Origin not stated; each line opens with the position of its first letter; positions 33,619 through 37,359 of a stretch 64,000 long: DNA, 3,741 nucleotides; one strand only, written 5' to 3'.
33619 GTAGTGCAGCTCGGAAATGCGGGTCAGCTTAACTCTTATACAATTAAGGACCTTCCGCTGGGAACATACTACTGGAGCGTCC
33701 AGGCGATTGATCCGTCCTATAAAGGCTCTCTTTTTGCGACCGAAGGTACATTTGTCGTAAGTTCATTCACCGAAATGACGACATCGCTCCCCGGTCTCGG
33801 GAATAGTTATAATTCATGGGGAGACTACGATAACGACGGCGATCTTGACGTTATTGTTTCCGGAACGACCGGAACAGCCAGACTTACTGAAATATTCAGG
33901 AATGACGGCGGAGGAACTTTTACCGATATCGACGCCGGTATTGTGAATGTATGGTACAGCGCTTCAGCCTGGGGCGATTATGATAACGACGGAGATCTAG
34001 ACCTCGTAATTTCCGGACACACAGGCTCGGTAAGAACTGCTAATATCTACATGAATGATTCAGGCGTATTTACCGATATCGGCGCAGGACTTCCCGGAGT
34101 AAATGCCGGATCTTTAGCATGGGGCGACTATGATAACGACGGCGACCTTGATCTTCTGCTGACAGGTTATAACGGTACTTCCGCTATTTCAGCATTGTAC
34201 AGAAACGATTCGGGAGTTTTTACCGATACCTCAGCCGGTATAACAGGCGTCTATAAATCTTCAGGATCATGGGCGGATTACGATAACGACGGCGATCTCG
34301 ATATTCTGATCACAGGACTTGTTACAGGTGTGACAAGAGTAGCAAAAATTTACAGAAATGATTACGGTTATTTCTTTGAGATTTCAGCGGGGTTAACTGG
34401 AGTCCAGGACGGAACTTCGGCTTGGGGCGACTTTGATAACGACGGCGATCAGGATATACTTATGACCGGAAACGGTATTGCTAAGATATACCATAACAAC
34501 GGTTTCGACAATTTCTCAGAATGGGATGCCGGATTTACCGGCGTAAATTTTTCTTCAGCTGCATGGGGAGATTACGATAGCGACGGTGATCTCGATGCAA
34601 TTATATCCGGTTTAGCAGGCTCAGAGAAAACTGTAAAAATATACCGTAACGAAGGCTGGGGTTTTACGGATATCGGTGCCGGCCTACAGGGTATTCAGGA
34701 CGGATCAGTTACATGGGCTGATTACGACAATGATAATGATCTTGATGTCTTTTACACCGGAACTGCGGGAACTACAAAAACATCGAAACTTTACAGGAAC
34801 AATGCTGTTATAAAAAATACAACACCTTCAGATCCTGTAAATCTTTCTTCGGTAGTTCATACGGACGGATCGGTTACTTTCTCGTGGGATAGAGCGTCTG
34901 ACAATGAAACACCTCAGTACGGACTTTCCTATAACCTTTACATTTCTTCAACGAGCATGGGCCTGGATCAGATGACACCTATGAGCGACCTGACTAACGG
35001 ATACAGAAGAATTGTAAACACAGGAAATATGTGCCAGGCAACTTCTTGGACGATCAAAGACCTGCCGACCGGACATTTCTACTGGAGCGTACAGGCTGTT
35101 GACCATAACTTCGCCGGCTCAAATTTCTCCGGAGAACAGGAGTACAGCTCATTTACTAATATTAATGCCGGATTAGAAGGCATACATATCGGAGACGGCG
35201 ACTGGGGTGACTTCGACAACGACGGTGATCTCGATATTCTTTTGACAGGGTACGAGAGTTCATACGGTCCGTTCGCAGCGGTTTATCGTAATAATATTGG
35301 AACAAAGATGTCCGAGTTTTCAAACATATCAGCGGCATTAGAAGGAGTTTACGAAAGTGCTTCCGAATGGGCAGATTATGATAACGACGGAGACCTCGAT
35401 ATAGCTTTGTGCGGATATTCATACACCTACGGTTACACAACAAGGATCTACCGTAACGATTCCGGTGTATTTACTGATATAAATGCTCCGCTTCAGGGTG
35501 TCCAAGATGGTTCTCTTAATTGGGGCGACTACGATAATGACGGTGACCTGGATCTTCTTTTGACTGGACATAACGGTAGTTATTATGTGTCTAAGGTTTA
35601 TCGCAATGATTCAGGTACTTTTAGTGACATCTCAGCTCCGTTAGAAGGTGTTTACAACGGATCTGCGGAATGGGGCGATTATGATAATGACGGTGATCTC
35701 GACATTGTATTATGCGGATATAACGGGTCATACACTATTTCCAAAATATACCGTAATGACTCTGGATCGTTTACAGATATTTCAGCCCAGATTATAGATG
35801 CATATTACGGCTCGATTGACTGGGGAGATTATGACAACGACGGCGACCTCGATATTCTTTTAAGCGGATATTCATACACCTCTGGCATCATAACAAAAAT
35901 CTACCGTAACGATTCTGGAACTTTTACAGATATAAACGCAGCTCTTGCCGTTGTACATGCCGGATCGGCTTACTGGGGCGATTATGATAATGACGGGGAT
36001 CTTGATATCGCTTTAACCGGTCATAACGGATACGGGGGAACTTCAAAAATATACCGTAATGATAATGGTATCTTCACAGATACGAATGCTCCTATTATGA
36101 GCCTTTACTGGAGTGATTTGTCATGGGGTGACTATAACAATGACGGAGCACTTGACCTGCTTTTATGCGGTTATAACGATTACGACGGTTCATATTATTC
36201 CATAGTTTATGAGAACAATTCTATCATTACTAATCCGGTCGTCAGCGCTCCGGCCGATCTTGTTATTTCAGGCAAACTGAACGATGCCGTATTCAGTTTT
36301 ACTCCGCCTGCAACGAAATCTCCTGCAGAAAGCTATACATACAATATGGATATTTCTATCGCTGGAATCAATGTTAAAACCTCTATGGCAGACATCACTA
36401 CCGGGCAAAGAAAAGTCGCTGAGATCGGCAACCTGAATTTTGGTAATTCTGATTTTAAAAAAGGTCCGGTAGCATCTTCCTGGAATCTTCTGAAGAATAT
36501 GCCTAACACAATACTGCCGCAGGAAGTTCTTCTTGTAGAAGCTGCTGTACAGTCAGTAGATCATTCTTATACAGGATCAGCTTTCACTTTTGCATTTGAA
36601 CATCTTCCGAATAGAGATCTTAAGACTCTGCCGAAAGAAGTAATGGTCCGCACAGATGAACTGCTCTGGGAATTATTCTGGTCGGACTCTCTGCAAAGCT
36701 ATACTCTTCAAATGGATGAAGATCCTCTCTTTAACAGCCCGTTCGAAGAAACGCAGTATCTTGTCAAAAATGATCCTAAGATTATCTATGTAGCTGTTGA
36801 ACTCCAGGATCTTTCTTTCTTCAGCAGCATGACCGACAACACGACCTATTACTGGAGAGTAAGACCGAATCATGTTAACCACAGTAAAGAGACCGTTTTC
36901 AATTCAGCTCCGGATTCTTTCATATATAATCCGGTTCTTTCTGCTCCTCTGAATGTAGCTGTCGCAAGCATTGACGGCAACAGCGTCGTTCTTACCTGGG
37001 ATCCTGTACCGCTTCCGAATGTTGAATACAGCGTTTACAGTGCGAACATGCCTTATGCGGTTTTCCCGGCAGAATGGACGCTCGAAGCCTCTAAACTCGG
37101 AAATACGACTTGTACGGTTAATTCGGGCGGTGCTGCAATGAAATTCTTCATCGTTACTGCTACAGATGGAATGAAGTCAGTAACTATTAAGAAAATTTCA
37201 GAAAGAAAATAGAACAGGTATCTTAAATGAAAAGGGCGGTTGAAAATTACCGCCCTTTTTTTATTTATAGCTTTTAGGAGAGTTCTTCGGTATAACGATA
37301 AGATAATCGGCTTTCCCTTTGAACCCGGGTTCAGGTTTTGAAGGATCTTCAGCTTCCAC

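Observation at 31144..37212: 2022-aa secreted protein organised as GLUG repeats plus three seven-bladed FG-GAP propeller blocks separated by FN3 domains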

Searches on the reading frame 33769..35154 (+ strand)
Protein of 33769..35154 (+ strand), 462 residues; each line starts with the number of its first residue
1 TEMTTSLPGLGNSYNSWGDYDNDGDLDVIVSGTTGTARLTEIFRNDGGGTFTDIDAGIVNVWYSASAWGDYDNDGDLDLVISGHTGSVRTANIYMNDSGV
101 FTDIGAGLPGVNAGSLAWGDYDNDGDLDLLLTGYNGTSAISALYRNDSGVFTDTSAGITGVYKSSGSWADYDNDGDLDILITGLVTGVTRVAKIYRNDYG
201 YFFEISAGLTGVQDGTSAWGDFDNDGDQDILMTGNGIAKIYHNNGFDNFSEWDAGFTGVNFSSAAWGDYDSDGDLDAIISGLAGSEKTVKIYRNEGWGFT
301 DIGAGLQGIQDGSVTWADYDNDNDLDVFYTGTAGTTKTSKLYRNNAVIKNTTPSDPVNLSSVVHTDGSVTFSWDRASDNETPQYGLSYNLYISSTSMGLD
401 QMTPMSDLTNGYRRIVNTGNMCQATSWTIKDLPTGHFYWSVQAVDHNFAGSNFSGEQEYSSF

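Call 33: predict_structure(alignment_id=A1)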
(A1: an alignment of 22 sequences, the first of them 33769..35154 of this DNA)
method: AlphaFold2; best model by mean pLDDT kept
length: 462 residues; sequences in the alignment: 22
mean_pLDDT: 87.8   pTM: 0.89
mean pLDDT of the five models: 87.8, 87.1, 87.1, 86.9, 86.7
residues with pLDDT >= 90: 273; 70-90: 157; 50-70: 8; < 50: 24
segments of 3 or more residues with pLDDT < 50: 398-421
pLDDT, mean of each block of 10 residues (from residue 1): 92 93 86 95 89 96 94 85 97 94 97 94 88 96 94 96 94 88 92 94 94 94 89 96 88 93 93 92 96 92 95 91 87 95 81 89 89 90 84 62 37 38 77 81 81 82 65
secondary structure, 60 per line:
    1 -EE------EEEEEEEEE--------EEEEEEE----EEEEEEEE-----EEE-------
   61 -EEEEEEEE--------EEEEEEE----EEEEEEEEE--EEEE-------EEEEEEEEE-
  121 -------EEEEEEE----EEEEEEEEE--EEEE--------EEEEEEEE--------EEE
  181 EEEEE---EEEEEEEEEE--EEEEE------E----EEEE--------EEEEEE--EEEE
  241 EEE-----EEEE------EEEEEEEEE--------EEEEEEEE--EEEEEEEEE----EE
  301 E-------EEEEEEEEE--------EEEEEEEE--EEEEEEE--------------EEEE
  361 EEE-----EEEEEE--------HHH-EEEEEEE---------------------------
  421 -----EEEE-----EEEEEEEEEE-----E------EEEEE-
elements in order: E10-18 E27-33 E38-45 E51-53 E62-69 E78-84 E89-97 E100-103 E111-119 E128-134 E139-147 E150-153 E162-169 E178-185 E189-198 E201-205 E217-220 E229-234 E237-243 E249-252 E259-267 E276-283 E286-294 E299-301 E309-317 E326-333 E336-342 E357-363 E369-374 E387-393 E426-429 E435-444 E457-461
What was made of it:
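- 34840..35154 (+): Linker 2, aa 1233-1337: FN3-like beta-sandwich with a low-confidence but conserved loop (aa 1273-1296). Six strands after the propeller and pLDDT <50 at model residues 398-421 (call 33).
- On Fibronectin type III (PF00041): The linker is a 6-strand sandwich in the model (call 33).
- Propeller-plus-sandwich model with pLDDT 87.8 and pTM 0.89, showing 7 blades of 4 strands (call 33).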

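Call 37: fold_search(model_id=the predicted structure, library=pdb)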
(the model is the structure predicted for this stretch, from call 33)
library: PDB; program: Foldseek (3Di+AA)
matches with E <= 10: 1326; with E <= 0.001: 244
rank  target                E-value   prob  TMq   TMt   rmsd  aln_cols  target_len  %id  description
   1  9etn_A                1.8e-14  1.00  0.62  0.53   9.6       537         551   18  Crystal structure of murine CRTAC1 (released 2024-07-31)
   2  9cz7_A                3.2e-09  1.00  0.49  0.39  21.2       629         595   13  Crystal structure of integrin avb6 headpiece in complex with compound 12 (released 2024-11-13)
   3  2bwr_A                3.8e-09  1.00  0.44  0.50   5.7       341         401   19  Crystal Structure of Psathyrella Velutina Lectin at 1.5A Resolution (released 2006-01-23)
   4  4a2m_B                4.4e-09  1.00  0.38  0.25  24.4       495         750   11  Structure of the periplasmic domain of the heparin and heparan sulphate sensing hybrid two component system BT4663 in  (released 2012-05-02)
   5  4up4_A                4.9e-09  1.00  0.43  0.48   5.7       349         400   19  Structure of the recombinant lectin PVL from Psathyrella velutina in complex with GlcNAcb-D-1,3Galactoside (released 2015-01-28)
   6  6om1_G                5.2e-09  1.00  0.47  0.38  21.4       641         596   11  Crystal structure of an atypical integrin (released 2019-12-11)
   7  6om1_A                5.8e-09  1.00  0.50  0.41  19.9       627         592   11  Crystal structure of an atypical integrin (released 2019-12-11)
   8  5mb4                  7.1e-09  1.00  0.43  0.48   5.9       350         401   18  Crystal Structure of the Psathyrella asperospora lectin PAL in complex with GlcNAc (released 2017-02-22)
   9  8xez_A                7.1e-09  1.00  0.48  0.26  21.2       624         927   13  Cryo-EM structure of integrin ITGAV/ITGB3 complex, conformation 5 (released 2024-12-18)
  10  6voa_B                8.8e-09  1.00  0.47  0.36  22.0       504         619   11  Cryo-EM structure of the BBSome-ARL6 complex (released 2020-06-24)
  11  4um8_C                9.3e-09  1.00  0.48  0.39  21.1       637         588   12  Crystal structure of alpha V beta 6 (released 2014-11-12)
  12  2bwm                  1.3e-08  1.00  0.43  0.48   5.8       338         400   19  1.8A CRYSTAL STRUCTURE OF of Psathyrella velutina LECTIN IN COMPLEX WITH METHYL 2-ACETAMIDO-1,2-DIDEOXY-1-SELENO-BETA-D- (released 2006-01-23)
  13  8w30_A                1.6e-08  1.00  0.50  0.41  21.3       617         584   12  Crystal structure of alpha-V beta-1 integrin headpiece in complex with TR01225179 (released 2025-01-01)
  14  4tqm_A                1.6e-08  1.00  0.43  0.49   5.7       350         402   19  Structural basis of specific recognition of non-reducing terminal N-acetylglucosamine by an Agrocybe aegerita lection (released 2015-06-03)
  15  4up4_B                1.9e-08  1.00  0.42  0.48   5.8       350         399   18  Structure of the recombinant lectin PVL from Psathyrella velutina in complex with GlcNAcb-D-1,3Galactoside (released 2015-01-28)
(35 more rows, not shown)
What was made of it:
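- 33769..34839 (+): Propeller 2, aa 876-1232: seven calcium blades (blade 7 has N in place of the motif G). Foldseek hits to CRTAC1, integrin alpha and PVL (call 37).
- Closest known: Integrin alpha-subunit headpiece. Same: Foldseek E about 1e-9 to alphaV, alphaIIb and alpha6 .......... (call 37).
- Closest known: Psathyrella velutina lectin. Same: About 345 columns align at 18-19% identity (call 37).
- Foldseek hits to CRTAC1 (1.8e-14), integrin alpha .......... (propeller plus thigh) and PVL (call 37). PVL-family lectins are among the Foldseek hits (call 37).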

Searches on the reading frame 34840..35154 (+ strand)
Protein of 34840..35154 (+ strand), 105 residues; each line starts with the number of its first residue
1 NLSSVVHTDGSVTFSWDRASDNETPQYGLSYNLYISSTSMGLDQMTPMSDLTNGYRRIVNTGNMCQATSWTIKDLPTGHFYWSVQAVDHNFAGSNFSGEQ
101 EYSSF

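Call 63: search_protein_families(library=pfam, proteins=[window:34840-35154:+], max_evalue=1)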
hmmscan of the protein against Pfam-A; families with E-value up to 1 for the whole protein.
window:34840-35154:+ (105 aa): 1 family
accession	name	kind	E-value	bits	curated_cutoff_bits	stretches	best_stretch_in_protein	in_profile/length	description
PF00041.27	fn3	-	0.045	14.4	25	1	5-93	9-75/84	Fibronectin type III domain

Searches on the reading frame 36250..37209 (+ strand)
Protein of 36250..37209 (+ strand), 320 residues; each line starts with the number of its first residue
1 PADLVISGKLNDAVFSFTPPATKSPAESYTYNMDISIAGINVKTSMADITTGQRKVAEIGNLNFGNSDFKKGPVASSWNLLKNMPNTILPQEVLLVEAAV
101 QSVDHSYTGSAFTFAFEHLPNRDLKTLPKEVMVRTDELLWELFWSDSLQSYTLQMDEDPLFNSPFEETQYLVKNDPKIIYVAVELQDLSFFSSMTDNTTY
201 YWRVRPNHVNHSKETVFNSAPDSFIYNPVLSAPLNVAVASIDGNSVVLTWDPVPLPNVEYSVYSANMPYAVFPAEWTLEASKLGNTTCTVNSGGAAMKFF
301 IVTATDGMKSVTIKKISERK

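Call 19: find_homologous_proteins(query=window:36250-37209:+, max_evalue=0.001)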
Query window:36250-37209:+: 991 candidates shared short words with the query, none scored E <= 0.001.
